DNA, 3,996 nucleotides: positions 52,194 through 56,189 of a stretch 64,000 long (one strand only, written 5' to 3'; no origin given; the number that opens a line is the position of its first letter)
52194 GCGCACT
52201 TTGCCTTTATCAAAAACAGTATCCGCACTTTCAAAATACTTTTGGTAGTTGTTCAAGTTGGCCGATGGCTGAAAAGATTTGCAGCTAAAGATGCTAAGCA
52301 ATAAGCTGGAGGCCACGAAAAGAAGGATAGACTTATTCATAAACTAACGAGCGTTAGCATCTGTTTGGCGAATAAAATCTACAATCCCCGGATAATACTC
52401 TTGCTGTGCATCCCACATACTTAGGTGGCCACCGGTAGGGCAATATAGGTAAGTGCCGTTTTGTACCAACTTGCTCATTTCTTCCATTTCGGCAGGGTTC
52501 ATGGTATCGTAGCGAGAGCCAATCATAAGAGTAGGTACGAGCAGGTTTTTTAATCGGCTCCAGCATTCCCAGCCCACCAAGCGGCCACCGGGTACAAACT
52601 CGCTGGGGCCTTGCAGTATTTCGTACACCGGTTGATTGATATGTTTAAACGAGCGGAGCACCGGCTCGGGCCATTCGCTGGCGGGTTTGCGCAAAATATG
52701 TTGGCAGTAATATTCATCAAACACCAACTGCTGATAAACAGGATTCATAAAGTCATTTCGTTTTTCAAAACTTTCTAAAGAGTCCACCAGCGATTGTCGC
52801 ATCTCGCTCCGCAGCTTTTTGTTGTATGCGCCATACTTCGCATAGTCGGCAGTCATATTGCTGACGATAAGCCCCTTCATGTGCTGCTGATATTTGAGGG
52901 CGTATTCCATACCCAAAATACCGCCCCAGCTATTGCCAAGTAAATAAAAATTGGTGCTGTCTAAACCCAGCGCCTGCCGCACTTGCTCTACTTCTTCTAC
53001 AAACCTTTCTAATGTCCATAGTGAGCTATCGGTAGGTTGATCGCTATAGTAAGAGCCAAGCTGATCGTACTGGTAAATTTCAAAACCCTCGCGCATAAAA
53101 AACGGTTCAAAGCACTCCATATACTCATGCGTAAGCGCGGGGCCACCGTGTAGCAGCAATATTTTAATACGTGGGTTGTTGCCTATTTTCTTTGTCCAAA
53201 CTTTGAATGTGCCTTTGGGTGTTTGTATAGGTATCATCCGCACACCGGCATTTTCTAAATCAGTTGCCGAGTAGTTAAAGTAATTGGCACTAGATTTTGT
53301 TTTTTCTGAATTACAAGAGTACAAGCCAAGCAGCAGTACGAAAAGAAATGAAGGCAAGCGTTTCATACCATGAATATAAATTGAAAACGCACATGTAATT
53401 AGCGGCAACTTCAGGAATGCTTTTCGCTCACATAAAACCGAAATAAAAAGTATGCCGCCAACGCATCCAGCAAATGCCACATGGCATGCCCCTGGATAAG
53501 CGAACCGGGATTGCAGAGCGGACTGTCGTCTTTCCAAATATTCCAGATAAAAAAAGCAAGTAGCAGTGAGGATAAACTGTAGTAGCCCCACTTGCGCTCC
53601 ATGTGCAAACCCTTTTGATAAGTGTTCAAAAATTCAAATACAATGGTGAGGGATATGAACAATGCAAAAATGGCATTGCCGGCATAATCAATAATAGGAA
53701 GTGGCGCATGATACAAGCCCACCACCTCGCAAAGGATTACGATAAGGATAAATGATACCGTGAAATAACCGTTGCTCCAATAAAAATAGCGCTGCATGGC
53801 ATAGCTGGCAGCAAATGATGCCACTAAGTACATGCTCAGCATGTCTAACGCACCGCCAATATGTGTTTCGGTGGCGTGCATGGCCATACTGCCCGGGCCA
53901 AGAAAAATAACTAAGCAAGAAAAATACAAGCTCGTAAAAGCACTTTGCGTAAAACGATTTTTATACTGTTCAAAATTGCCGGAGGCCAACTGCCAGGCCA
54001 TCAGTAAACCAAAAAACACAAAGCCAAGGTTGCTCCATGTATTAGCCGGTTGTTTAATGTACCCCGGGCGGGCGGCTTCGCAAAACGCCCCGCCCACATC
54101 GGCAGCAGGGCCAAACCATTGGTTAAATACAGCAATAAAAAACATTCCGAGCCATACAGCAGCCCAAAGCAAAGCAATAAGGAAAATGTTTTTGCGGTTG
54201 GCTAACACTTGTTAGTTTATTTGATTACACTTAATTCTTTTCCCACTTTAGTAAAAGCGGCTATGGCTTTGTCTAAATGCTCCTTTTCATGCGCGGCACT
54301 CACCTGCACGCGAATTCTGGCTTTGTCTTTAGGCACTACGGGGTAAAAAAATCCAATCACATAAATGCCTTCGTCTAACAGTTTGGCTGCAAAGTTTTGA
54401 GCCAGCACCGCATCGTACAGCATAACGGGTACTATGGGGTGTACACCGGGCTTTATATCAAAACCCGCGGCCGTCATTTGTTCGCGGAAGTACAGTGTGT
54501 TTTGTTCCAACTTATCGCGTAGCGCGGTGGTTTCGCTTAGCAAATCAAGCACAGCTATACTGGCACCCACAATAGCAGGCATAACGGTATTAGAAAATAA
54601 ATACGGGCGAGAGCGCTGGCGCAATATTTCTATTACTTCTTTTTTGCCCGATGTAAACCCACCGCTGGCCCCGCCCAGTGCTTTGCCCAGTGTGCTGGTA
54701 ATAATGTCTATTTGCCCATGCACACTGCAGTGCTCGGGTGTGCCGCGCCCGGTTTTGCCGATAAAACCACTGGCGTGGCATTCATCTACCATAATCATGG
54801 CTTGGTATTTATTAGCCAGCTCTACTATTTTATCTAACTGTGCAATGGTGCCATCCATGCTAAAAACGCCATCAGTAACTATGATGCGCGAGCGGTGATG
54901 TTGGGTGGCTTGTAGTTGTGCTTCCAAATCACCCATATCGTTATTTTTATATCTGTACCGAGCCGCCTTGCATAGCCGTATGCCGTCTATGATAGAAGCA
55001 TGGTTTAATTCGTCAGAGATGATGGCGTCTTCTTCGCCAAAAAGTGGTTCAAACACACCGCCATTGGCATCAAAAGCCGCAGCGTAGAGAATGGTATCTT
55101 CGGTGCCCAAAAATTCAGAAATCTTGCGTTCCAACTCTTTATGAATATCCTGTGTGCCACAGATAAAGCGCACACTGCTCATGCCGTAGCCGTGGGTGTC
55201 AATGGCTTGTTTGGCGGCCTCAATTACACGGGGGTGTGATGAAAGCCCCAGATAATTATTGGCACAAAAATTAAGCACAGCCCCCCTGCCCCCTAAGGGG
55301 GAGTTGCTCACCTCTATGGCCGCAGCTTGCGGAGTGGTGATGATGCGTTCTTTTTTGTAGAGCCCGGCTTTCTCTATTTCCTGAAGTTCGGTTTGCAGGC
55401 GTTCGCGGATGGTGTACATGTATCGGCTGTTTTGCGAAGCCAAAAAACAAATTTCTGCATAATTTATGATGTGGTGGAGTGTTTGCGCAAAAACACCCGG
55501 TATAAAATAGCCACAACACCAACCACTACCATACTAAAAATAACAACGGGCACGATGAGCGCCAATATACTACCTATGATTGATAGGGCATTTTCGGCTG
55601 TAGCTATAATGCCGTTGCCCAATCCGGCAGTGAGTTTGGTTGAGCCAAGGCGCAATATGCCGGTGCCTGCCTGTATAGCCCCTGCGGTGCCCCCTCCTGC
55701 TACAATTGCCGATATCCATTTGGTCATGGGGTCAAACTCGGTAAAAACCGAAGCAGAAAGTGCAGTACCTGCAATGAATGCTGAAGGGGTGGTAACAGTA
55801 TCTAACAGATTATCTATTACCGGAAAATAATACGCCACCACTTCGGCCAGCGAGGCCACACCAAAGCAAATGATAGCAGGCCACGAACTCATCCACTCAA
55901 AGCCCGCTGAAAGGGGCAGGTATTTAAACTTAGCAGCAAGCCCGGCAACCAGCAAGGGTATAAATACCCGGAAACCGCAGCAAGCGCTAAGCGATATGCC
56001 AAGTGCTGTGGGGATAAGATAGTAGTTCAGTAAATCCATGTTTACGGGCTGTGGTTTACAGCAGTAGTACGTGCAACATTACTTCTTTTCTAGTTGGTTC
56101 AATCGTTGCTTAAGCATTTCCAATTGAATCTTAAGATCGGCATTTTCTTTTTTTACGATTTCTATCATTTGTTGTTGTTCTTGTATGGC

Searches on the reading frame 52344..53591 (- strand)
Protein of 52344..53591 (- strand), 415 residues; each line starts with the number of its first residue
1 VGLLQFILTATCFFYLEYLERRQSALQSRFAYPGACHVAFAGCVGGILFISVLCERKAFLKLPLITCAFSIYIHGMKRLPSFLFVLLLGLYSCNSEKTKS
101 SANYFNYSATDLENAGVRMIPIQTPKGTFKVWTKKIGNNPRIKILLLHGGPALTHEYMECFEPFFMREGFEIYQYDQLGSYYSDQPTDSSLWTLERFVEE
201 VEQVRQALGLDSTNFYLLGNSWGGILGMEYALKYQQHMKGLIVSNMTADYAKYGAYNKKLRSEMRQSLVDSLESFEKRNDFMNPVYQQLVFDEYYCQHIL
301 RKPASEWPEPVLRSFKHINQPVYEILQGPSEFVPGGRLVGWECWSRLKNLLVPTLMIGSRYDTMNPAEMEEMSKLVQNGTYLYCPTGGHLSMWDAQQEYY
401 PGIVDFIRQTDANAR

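Call 27: search_protein_families(library=pfam, proteins=[window:52344-53591:-], max_evalue=0.001)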
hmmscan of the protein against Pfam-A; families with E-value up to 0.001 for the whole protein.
window:52344-53591:- (415 aa): 3 families
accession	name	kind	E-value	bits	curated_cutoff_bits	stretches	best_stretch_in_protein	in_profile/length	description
PF00561.26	Abhydrolase_1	-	8.5e-22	78.4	25.8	1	144-395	3-244/245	alpha/beta hydrolase fold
PF12146.15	Hydrolase_4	-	9.8e-13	48.4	27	1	139-366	2-206/239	Serine aminopeptidase, S33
PF12697.13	Abhydrolase_6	-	5.8e-10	40.6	26.3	1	144-398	1-213/217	Alpha/beta hydrolase family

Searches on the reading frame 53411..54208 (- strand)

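Call 27: search_protein_families(library=pfam, proteins=[window:53411-54208:-], max_evalue=0.001)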
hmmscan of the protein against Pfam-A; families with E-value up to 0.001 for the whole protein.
window:53411-54208:- (265 aa): 1 family
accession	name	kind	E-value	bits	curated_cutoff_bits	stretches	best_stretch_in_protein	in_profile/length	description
PF05875.18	Ceramidase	-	9.5e-16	58.4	32.5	1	50-258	19-229/259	Ceramidase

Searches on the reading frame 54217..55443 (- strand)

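Call 27: search_protein_families(library=pfam, proteins=[window:54217-55443:-], max_evalue=0.001)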
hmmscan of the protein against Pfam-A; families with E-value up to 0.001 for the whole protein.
window:54217-55443:- (408 aa): 4 families
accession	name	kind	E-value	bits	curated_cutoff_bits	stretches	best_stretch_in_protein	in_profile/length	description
PF00155.27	Aminotran_1_2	-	8.6e-65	219.7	19.7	1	56-396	3-360/361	Aminotransferase class I and II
PF00464.25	SHMT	-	1.8e-06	27.3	27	1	161-276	145-254/399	Serine hydroxymethyltransferase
PF00202.27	Aminotran_3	-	6.7e-06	25.5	30.5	1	203-399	213-401/403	Aminotransferase class-III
PF00266.25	Aminotran_5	-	1.8e-05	24.3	21.5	1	73-224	15-179/371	Aminotransferase class-V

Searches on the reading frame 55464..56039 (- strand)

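Call 27: search_protein_families(library=pfam, proteins=[window:55464-56039:-], max_evalue=0.001)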
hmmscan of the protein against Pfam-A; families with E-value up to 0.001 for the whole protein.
window:55464-56039:- (191 aa): 1 family
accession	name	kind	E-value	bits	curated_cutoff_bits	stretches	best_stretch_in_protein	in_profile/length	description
PF13548.11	DUF4126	-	2.8e-48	164.4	27.5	1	12-179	2-170/175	Domain of unknown function (DUF4126)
